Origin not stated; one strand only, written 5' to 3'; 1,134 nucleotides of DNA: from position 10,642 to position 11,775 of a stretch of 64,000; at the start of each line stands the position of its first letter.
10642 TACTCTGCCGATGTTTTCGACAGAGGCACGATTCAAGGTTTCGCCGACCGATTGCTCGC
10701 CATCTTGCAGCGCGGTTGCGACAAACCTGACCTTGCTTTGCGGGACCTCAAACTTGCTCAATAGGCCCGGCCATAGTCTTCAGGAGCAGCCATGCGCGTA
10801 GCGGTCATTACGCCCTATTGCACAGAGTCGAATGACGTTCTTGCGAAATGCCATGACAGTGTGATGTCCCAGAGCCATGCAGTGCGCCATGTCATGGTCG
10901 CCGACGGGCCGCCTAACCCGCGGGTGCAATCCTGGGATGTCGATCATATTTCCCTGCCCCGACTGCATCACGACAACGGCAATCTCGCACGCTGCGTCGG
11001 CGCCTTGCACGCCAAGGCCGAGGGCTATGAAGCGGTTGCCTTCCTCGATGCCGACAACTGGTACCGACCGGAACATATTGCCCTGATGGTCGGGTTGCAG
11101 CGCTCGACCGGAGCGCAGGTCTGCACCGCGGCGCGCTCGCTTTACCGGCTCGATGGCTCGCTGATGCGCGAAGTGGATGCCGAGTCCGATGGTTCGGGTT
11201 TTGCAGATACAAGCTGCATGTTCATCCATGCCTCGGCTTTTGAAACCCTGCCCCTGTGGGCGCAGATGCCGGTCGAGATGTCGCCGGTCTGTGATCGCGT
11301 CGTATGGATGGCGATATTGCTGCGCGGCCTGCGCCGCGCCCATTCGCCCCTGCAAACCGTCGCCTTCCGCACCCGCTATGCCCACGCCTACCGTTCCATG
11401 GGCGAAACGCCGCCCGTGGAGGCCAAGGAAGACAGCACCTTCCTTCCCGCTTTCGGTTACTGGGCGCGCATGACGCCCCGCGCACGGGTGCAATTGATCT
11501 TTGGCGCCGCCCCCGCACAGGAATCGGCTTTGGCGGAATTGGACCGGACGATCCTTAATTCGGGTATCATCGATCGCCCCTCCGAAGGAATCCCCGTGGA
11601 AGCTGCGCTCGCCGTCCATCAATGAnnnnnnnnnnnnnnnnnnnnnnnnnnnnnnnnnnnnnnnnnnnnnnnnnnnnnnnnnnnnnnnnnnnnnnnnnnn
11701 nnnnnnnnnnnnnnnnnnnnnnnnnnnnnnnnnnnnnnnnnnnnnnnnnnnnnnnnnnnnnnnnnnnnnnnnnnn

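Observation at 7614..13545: Orphan pair of stand-alone NRPS-type condensation-domain genes chained to GT2 glycosyltransferase, patatin-like lipase and ROK sugar kinase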

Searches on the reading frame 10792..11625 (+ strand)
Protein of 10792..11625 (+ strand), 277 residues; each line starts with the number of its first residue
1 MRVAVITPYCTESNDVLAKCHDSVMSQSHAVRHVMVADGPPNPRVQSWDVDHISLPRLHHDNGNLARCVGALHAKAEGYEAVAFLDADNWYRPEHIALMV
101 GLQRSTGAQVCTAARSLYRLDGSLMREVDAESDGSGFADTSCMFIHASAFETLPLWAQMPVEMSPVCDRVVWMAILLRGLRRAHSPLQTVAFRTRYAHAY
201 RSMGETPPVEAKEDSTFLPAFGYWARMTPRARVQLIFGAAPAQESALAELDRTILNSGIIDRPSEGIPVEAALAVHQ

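Call 3: search_protein_families(library=pfam, proteins=[window:10792-11625:+], max_evalue=0.01)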
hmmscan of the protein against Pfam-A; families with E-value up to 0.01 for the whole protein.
window:10792-11625:+ (277 aa): 1 family
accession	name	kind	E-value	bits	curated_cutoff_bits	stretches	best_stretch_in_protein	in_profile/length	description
PF00535.33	Glycos_transf_2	-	5.3e-07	30.1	23.3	1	5-128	2-128/168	Glycosyl transferase family 2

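Call 4: search_protein_families(library=ncbifam, proteins=[window:10792-11625:+], max_evalue=0.01)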
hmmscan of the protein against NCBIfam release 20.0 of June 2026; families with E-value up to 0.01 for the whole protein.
window:10792-11625:+ (277 aa): 1 family
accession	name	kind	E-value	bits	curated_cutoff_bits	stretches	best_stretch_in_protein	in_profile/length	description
NF041394.1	GtaseAglG_Halo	equivalog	0.004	16.5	440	1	1-105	1-109/304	glucosyl-dolichyl phosphate glucuronosyltransferase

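Call 17: find_homologous_proteins(query=window:10792-11625:+, max_evalue=0.00001)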
Query window:10792-11625:+ (277 aa): 222 proteins with E <= 0.00001 among 4002 candidates; the best 120 are listed.
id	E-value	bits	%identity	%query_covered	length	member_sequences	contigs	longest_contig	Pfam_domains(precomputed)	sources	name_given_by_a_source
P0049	4.9e-175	598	93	100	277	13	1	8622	PF00535.33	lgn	-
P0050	1.3e-165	568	89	98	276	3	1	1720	PF00535.33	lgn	-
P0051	1.3e-162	558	88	99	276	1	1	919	PF00535.33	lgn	-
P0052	3.6e-156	537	83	100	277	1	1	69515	PF00535.33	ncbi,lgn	ncbi:MAG: glycosyltransferase family A protein [Reyranellaceae bacterium]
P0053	1.1e-154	532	82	100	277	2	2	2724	PF00535.33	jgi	jgi:glycosyltransferase involved in cell wall biosynthesis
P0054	7.9e-149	512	81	98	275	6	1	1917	-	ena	-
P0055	9.0e-78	279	54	86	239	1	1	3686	PF00535.33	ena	-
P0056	1.4e-77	279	53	86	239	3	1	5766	PF00535.33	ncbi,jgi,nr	ncbi:MAG TPA: glycosyltransferase family A protein [Stellaceae bacterium]|nr:glycosyltransferase fam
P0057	8.8e-77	276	54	86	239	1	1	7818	PF00535.33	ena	-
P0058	9.5e-77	276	51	88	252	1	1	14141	PF00535.33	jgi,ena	-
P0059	4.1e-75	271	52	86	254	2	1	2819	PF00535.33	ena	-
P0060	1.4e-74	269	53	86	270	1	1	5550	PF00535.33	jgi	jgi:glycosyltransferase involved in cell wall biosynthesis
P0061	1.7e-74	269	53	86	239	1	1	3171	PF00535.33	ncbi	-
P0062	8.6e-74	266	52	84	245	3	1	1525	PF00535.33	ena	-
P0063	1.3e-72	263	54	81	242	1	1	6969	PF00535.33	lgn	-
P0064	4.7e-72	261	50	83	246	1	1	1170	PF00535.33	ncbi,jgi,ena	jgi:glycosyltransferase involved in cell wall biosynthesis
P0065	1.1e-71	260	52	86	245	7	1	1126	PF00535.33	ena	-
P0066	3.9e-71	258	51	86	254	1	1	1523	PF00535.33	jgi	jgi:hypothetical protein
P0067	1.3e-70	256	50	86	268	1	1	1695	PF00535.33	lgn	-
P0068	2.0e-70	255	51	86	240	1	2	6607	PF00535.33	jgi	jgi:glycosyltransferase involved in cell wall biosynthesis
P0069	6.2e-70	254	47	89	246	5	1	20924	PF00535.33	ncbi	-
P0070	1.8e-69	252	48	88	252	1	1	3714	PF00535.33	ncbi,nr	ncbi:MAG TPA: glycosyltransferase [Vineibacter sp.]|nr:glycosyltransferase [Vineibacter sp.]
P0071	2.9e-69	252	50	86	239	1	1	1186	PF13641.13,PF00535.33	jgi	jgi:glycosyltransferase involved in cell wall biosynthesis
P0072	6.4e-69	250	50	86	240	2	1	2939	PF00535.33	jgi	jgi:glycosyltransferase involved in cell wall biosynthesis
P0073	6.7e-69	250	47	85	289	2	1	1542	PF00535.33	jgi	jgi:glycosyltransferase involved in cell wall biosynthesis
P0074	8.5e-69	250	51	86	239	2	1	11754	PF00535.33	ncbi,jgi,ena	jgi:glycosyltransferase involved in cell wall biosynthesis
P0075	8.8e-69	250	49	87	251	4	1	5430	PF00535.33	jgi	jgi:hypothetical protein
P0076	9.5e-69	250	48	84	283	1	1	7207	PF00535.33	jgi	jgi:hypothetical protein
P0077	1.0e-68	250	50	84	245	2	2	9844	PF00535.33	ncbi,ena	-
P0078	1.2e-68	250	50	86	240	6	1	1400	PF13641.13,PF00535.33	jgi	jgi:glycosyltransferase involved in cell wall biosynthesis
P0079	2.1e-68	249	49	86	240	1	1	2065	PF00535.33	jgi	jgi:glycosyltransferase involved in cell wall biosynthesis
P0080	3.4e-68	248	49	86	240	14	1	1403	PF00535.33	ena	-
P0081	3.4e-68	248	49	84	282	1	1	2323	PF00535.33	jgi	jgi:Glycosyl transferase family 2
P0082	6.2e-68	247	49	86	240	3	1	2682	PF00535.33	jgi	jgi:glycosyltransferase involved in cell wall biosynthesis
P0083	7.6e-68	247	53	78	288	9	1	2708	PF00535.33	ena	-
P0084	8.1e-68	247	49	86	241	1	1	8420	PF00535.33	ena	-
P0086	1.3e-67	246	50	84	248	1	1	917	PF00535.33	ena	-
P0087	2.3e-67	245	50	84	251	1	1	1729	PF00535.33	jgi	jgi:hypothetical protein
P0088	2.3e-67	245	50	86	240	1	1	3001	PF00535.33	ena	-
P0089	2.4e-67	245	55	75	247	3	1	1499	PF00535.33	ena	-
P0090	2.5e-67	245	49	86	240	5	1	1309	PF00535.33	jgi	jgi:glycosyltransferase involved in cell wall biosynthesis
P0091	4.1e-67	245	50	86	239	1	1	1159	PF13641.13,PF00535.33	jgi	jgi:glycosyltransferase involved in cell wall biosynthesis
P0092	1.0e-66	243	53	81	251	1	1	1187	PF00535.33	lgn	-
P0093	1.1e-66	243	48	84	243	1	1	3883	PF00535.33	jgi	jgi:hypothetical protein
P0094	1.2e-66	243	48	86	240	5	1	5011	PF00535.33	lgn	-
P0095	1.4e-66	243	51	86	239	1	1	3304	PF00535.33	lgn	-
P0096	1.7e-66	243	51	82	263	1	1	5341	PF00535.33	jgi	jgi:glycosyltransferase involved in cell wall biosynthesis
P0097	1.8e-66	242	52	82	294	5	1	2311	PF00535.33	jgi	jgi:glycosyltransferase involved in cell wall biosynthesis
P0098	2.7e-66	242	49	86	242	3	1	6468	PF00535.33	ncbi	-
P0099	2.9e-66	242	49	86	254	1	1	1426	PF00535.33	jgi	jgi:hypothetical protein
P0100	3.1e-66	242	48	86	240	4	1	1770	PF00535.33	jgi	jgi:glycosyltransferase involved in cell wall biosynthesis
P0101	3.2e-66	242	51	81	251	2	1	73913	PF00535.33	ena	-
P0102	3.4e-66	242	49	83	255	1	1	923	PF00535.33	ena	-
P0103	3.5e-66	241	47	86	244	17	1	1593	PF00535.33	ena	-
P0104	5.7e-66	241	51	77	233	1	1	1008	PF00535.33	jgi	jgi:glycosyltransferase involved in cell wall biosynthesis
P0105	5.8e-66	241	47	85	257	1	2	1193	PF00535.33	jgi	jgi:hypothetical protein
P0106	7.9e-66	240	45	86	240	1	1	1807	PF00535.33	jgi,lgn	jgi:glycosyltransferase involved in cell wall biosynthesis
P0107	1.5e-65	239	48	86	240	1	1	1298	PF00535.33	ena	-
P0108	5.7e-65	238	49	87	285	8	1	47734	PF00535.33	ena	-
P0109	8.8e-65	237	47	86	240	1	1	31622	PF00535.33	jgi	jgi:glycosyltransferase involved in cell wall biosynthesis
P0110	9.9e-65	237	51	81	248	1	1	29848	PF00535.33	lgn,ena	-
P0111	2.3e-64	236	47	86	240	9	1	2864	PF00535.33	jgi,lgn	jgi:glycosyltransferase involved in cell wall biosynthesis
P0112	5.2e-64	234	46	86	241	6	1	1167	PF00535.33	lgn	-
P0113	1.9e-63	233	50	77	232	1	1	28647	PF00535.33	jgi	jgi:glycosyltransferase involved in cell wall biosynthesis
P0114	3.7e-63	232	49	87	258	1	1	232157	PF00535.33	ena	-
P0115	6.9e-63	231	50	77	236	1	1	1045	PF00535.33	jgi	jgi:glycosyltransferase involved in cell wall biosynthesis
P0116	9.4e-63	230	44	94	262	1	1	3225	PF00535.33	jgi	jgi:hypothetical protein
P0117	1.4e-62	230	49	86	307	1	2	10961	PF00535.33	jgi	jgi:hypothetical protein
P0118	1.8e-62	229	46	84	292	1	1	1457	PF00535.33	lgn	-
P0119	4.2e-62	228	45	87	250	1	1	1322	PF00535.33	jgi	jgi:glycosyltransferase involved in cell wall biosynthesis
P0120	4.9e-62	228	46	84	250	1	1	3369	PF00535.33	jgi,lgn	-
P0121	8.8e-62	227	59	66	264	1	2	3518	PF00535.33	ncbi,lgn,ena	-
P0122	1.4e-61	226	47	83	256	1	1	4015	PF00535.33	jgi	jgi:hypothetical protein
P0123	2.0e-61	226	42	97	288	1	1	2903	PF00535.33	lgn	-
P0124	4.8e-61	225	50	77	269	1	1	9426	PF00535.33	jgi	jgi:glycosyltransferase involved in cell wall biosynthesis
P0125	7.4e-61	224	49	81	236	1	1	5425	PF00535.33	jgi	jgi:hypothetical protein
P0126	1.4e-60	223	45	83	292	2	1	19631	PF00535.33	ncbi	ncbi:MAG: glycosyltransferase family 2 protein [Pseudomonadota bacterium]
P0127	1.8e-59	220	42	94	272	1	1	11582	PF00535.33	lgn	-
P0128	2.8e-59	219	45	80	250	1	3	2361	PF00535.33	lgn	-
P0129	5.7e-59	218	44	85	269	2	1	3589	PF00535.33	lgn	-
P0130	8.3e-59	217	46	86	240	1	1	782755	PF00535.33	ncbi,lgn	-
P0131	1.0e-58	217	46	86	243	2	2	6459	PF00535.33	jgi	jgi:hypothetical protein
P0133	1.2e-58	217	45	90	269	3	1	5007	PF00535.33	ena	-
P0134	1.7e-58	216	45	86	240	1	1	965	PF00535.33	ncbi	-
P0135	1.9e-58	216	46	90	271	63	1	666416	PF00535.33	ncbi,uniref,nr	ncbi:glycosyltransferase [Rhizobium phaseoli]|uniref:glycosyltransferase n=1 Tax=Rhizobium phaseoli 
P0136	1.3e-57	213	44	81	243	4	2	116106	PF13641.13,PF00535.33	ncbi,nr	ncbi:MAG: glycosyltransferase [Alphaproteobacteria bacterium]|nr:glycosyltransferase [Alphaproteobac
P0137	4.2e-57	212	52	72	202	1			PF00535.33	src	-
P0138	6.8e-57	211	46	80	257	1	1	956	PF00535.33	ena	-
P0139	1.3e-56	210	46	80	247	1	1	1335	PF00535.33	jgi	jgi:hypothetical protein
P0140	2.2e-56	209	45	90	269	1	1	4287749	PF00535.33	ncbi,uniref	ncbi:hypothetical protein [Pseudooceanicola sp. LIPI14-2-Ac024]|uniref:hypothetical protein n=1 Tax=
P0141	9.2e-56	207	44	81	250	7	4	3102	PF00535.33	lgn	-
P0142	2.1e-55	206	61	59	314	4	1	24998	PF00535.33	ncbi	-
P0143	8.9e-55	204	44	87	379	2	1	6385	PF00535.33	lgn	-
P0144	1.0e-54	204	45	81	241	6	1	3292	PF00535.33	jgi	-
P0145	3.3e-54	202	46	81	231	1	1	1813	PF00535.33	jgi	jgi:glycosyltransferase involved in cell wall biosynthesis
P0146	5.9e-54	201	48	74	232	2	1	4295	PF00535.33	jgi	jgi:glycosyltransferase involved in cell wall biosynthesis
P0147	5.2e-53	198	45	81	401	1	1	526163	PF00535.33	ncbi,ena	-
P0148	5.6e-53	198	46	84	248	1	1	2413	PF00535.33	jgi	jgi:glycosyltransferase involved in cell wall biosynthesis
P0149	7.8e-53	198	46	81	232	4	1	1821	PF00535.33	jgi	jgi:hypothetical protein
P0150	1.5e-52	197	39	91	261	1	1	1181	PF00535.33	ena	-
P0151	4.2e-52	195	48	75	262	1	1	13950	PF00535.33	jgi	jgi:hypothetical protein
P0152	4.6e-52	195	44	77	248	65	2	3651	PF00535.33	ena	-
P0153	1.2e-51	194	47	84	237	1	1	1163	PF00535.33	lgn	-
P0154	1.6e-51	193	42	85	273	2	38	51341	PF00535.33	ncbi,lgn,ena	-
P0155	3.0e-51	193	45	81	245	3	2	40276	PF00535.33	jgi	-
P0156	3.2e-51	192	41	88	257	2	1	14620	PF00535.33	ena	-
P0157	3.8e-51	192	43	80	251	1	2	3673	PF00535.33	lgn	-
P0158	6.8e-51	191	52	62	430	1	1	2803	PF16363.12,PF00535.33,PF01370.28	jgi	jgi:UDP-glucuronate decarboxylase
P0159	6.9e-51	191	43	88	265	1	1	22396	PF00535.33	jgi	jgi:glycosyltransferase involved in cell wall biosynthesis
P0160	1.0e-50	191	45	82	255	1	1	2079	PF00535.33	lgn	-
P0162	2.2e-50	190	45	81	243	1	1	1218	PF00535.33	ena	-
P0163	9.2e-50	188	44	77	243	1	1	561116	PF00535.33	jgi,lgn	jgi:glycosyltransferase involved in cell wall biosynthesis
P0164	1.0e-49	187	37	90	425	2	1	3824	PF14559.13,PF13431.13,PF13424.13,PF13432.13,PF13428.13,PF00535.33,PF07719.24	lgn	-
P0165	1.1e-49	187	43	78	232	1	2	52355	PF00535.33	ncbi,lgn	-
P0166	2.7e-49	186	45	81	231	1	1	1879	PF00535.33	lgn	-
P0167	2.9e-49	186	42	83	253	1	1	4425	PF00535.33,PF12804.14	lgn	-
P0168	3.2e-49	186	44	77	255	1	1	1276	PF00535.33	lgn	-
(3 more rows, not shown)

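Call 19: find_related_loci(query=A1, collection=genome_contigs, flank=10000)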
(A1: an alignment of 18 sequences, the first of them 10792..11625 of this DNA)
Query A1 (277 aa) in genome_contigs; peptide patterns used: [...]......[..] (x = any residue, [..] = any of these).
378 stretches matched a pattern; 318 encode a relative of the query (tblastn E <= 1e-3); the best 80 are kept; 80 distinct loci.
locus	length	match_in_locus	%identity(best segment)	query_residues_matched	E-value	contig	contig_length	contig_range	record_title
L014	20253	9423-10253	83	1-277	3e-160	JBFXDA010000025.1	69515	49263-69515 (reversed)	MAG: Reyranellaceae bacterium isolate CA_2019_TPBS_82 NODE_2854_length_69515_cov_7.522208_TPBS, whole genome shotgun seq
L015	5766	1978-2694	53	1-239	6e-82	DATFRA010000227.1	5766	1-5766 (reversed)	MAG TPA_asm: Stellaceae bacterium isolate SMAG_U9345 k141_2655362, whole genome shotgun sequence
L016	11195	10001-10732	50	1-243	4e-78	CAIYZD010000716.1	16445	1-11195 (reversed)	MAG: uncultured Geobacteraceae bacterium isolate MJ-2014_bin-1737 genome assembly, contig: bin-1737:716/854, whole genom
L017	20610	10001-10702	52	1-234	8e-78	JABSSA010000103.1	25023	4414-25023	MAG: Rhodobacteraceae bacterium isolate DT_100 DT-Rhodobacteraceae-1_scaffold_103, whole genome shotgun sequence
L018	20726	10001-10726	50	1-239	2e-73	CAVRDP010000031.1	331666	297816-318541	MAG: uncultured Planctomycetia bacterium isolate MFD01231.bin.2.30 genome assembly, contig: contig_12801, whole genome s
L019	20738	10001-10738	47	1-246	3e-73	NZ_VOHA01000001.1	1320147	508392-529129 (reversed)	Reyranella sp. CPCC 100927 Scaffold1, whole genome shotgun sequence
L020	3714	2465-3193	48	1-243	1e-72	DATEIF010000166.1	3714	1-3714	MAG TPA_asm: Vineibacter sp. isolate SMAG_U8830 k141_1625702, whole genome shotgun sequence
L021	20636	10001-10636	54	1-212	2e-72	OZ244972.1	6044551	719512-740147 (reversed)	MAG: Rhodospirillales bacterium isolate 53a8b895-f9c6-4de1-8451-65e20c47fd72 genome assembly, chromosome: 1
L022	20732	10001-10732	52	1-241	2e-72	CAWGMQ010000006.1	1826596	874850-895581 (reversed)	MAG: uncultured Planctomycetota bacterium isolate MFD09567.bin.1.13 genome assembly, contig: contig_20, whole genome sho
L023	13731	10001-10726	48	1-239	7e-72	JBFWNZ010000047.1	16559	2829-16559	MAG: Alphaproteobacteria bacterium isolate CA_2019_TPBF_124 NODE_15635_length_16559_cov_3.595424_TPBF, whole genome shot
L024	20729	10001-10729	48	1-240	3e-71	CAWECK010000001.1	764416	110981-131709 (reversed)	MAG: uncultured Planctomycetia bacterium isolate MFD04540.bin.2.41 genome assembly, contig: contig_11568, whole genome s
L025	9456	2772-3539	47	1-243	1e-70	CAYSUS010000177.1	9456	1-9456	MAG TPA_asm: uncultured Pirellulales bacterium isolate SRP141376_co4_16 genome assembly, contig: NODE_11922_length_9456_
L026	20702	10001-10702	48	1-234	2e-70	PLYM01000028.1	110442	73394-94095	MAG: Planctomycetaceae bacterium isolate palsa_1355 73.20120700_P3D.270_contig_30009, whole genome shotgun sequence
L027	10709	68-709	50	2-215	9e-70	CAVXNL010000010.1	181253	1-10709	MAG: uncultured Planctomycetaceae bacterium isolate MFD00731.bin.2.216 genome assembly, contig: contig_37517, whole geno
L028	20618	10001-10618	51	2-208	2e-68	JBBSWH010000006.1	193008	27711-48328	MAG: Nanoarchaeota archaeon isolate H52-bin084_1 H52_bin084_1_000000000006, whole genome shotgun sequence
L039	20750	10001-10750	45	1-250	4e-63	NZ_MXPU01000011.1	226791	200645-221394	Rhizobium esperanzae strain CNPSo 668 scaffold_10, whole genome shotgun sequence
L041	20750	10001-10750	45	1-250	9e-63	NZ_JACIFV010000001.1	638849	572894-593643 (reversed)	Rhizobium aethiopicum strain SEMIA 4074 Ga0394386_01, whole genome shotgun sequence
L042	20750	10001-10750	46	1-250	1e-62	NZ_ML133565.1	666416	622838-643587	Rhizobium phaseoli strain ATCC 14482 Scaffold1, whole genome shotgun sequence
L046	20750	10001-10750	45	1-250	1e-61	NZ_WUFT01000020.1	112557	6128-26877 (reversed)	Rhizobium phaseoli strain JHI366 JHI366_NODE_20_length_112557_cov_24.4294, whole genome shotgun sequence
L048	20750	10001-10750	44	1-250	8e-62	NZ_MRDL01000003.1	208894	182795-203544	Rhizobium leguminosarum bv. viciae USDA 2370 C917, whole genome shotgun sequence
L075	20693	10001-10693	45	1-225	3e-58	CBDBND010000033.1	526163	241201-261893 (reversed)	MAG: Rhodospirillaceae bacterium isolate b55fd1ce-de5f-49db-9ad1-46d69e25669b genome assembly, contig: contig_33, whole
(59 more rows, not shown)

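Call 35: search_protein_families(library=pfam, proteins=[L046:6388-7272:+, L046:7289-8782:+, L041:13943-14980:+, L039:14990-16093:+, L042:10946-12007:+, L042:13453-14028:+, L075:15287-17035:+, L048:3288-5459:+], max_evalue=0.001)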
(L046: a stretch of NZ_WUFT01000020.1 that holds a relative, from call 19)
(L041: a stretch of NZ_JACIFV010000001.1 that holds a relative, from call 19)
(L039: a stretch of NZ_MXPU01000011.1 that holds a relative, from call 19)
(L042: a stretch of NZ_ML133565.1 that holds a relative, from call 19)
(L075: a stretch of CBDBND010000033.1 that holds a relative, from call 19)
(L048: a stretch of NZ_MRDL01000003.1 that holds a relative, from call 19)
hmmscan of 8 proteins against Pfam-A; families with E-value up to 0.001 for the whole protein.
L046:6388-7272:+ (294 aa): 1 family
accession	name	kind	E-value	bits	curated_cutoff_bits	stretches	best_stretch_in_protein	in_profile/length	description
PF03808.19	Glyco_tran_WecG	-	9.6e-59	198.4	27.4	1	89-258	2-168/168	Glycosyl transferase WecG/TagA/CpsF family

L046:7289-8782:+ (497 aa): 1 family
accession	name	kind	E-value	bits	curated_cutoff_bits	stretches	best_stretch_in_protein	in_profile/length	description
PF02397.22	Bac_transf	-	6.4e-52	176.1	27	1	298-492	1-179/179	Bacterial sugar transferase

L041:13943-14980:+ (345 aa): 3 families
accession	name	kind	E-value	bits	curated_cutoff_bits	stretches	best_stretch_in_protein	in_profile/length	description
PF01408.29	GFO_IDH_MocA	-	6.5e-31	107.9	24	1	3-121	2-120/120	Oxidoreductase family, NAD-binding Rossmann fold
PF22725.1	GFO_IDH_MocA_C3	-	4.4e-10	40.1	27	1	159-237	42-123/124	GFO/IDH/MocA C-terminal domain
PF02894.22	GFO_IDH_MocA_C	-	8.8e-09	35.9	22.9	1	162-333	42-214/218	Oxidoreductase family, C-terminal alpha/beta domain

L039:14990-16093:+ (367 aa): 3 families
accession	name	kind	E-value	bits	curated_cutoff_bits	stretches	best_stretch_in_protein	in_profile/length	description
PF01041.23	DegT_DnrJ_EryC1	-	7.1e-124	414.1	19.8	1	13-361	2-359/360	DegT/DnrJ/EryC1/StrS aminotransferase family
PF01212.27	Beta_elim_lyase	-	0.00025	20.9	27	1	35-159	32-171/288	Beta-eliminating lyase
PF01053.26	Cys_Met_Meta_PP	-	0.00048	19.2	27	1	40-169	57-186/381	Cys/Met metabolism PLP-dependent enzyme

L042:10946-12007:+ (353 aa): 3 families
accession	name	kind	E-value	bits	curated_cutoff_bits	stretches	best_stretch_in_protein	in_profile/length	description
PF00535.33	Glycos_transf_2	-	6e-29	101.6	23.3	1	30-158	2-130/168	Glycosyl transferase family 2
PF10111.15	Glyco_tranf_2_2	-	4.4e-11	43.2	27.3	1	30-259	2-238/276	Glycosyltransferase like family 2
PF13641.12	Glyco_tranf_2_3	-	1.6e-10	41.8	27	1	27-240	2-215/230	Glycosyltransferase like family 2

L042:13453-14028:+ (191 aa): 4 families
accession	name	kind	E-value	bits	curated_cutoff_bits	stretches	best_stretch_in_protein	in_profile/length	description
PF00132.30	Hexapep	-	1.5e-20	72.4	27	2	47-80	1-34/36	Bacterial transferase hexapeptide (six repeats)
PF25084.1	LbH_EIF2B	-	1.2e-09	38.6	54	1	24-100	23-95/105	EIF2B subunit epsilon LbH domain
PF14602.12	Hexapep_2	-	3.1e-08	33.6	27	1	132-158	10-34/34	Hexapeptide repeat of succinyl-transferase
PF25087.1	GMPPB_C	-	0.00047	20.3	39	0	62-96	7-41/110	GMPPB C-terminal domain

L075:15287-17035:+ (582 aa): 18 families
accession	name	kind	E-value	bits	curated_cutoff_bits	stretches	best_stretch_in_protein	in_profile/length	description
PF13844.12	Glyco_transf_41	-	7.1e-44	150.4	25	2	203-353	77-229/543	Glycosyl transferase family 41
PF07719.23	TPR_2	-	5.1e-23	79.7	27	2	57-90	1-34/34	Tetratricopeptide repeat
PF13414.12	TPR_11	-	6.1e-18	64.7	26.8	2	64-105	1-42/42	TPR repeat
PF00515.34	TPR_1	-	1.3e-17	63.3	27.8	2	127-158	3-34/34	Tetratricopeptide repeat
PF13181.12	TPR_8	-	7.2e-17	60.5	25.7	1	57-90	1-34/34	Tetratricopeptide repeat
PF13428.12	TPR_14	-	9.8e-16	57.1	23.5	2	58-99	2-43/44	Tetratricopeptide repeat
PF13431.12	TPR_17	-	5.6e-15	54.7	24.4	0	80-105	2-27/34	Tetratricopeptide repeat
PF13432.12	TPR_16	-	3.8e-14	53.2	32.7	3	95-158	1-64/65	Tetratricopeptide repeat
PF13176.12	TPR_7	-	9.3e-13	47.6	27.9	1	128-158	2-34/36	Tetratricopeptide repeat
PF14559.12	TPR_19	-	4.7e-12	46.5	25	1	111-162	11-62/68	Tetratricopeptide repeat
PF13424.12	TPR_12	-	2.4e-11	44.1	30.1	1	91-153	3-73/77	Tetratricopeptide repeat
PF23914.1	TPR_CcmH_CycH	-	9e-11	42.3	42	1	88-165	47-127/158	Cytochrome c-type biogenesis protein H TPR domain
PF13371.12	TPR_9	-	3.9e-10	40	35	1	31-91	3-63/73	Tetratricopeptide repeat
PF25063.1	ARM_TT21_C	-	1.7e-07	31.8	35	1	8-166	40-205/209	Tetratricopeptide repeat protein 21 C-terminal ARM domain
PF13374.12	TPR_10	-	3.3e-07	30.5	27.5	0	24-49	3-28/42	Tetratricopeptide repeat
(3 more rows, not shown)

L048:3288-5459:+ (723 aa): 3 families
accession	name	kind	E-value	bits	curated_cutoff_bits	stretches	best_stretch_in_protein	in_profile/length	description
PF13229.12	Beta_helix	-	2.5e-17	63.4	25.9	1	390-551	2-137/158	Right handed beta helix region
PF05048.19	NosD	-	3.3e-09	37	23.6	1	390-521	62-175/212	Periplasmic copper-binding protein (NosD)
PF21231.2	GH141_M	-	9.1e-05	22.8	27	1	304-336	123-155/156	GH141 insertion domain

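Call 56: predict_structure(alignment_id=A1)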
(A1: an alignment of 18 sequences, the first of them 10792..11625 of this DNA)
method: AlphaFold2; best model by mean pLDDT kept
length: 277 residues; sequences in the alignment: 18
mean_pLDDT: 91.9   pTM: 0.90
mean pLDDT of the five models: 91.9, 91.8, 91.6, 90.9, 90.7
residues with pLDDT >= 90: 227; 70-90: 33; 50-70: 12; < 50: 5
segments of 3 or more residues with pLDDT < 50: none
pLDDT, mean of each block of 10 residues (from residue 1): 98 97 98 97 97 95 94 98 98 98 98 96 92 89 97 91 91 95 97 94 93 87 91 94 97 87 53 49
secondary structure, 60 per line:
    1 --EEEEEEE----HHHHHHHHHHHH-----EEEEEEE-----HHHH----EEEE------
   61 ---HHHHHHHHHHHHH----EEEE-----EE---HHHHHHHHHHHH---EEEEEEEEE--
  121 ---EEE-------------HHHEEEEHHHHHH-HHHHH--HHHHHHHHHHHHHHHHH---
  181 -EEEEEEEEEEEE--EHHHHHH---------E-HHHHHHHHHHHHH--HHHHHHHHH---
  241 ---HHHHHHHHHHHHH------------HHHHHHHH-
elements in order: E3-9 H14-25 E31-37 H43-46 E51-54 H64-76 E81-84 H95-106 E110-118 E124-126 E143-146 H147-152 H154-158 H161-177 E182-193 H197-202 H214-226 H229-237 H244-256 H269-276
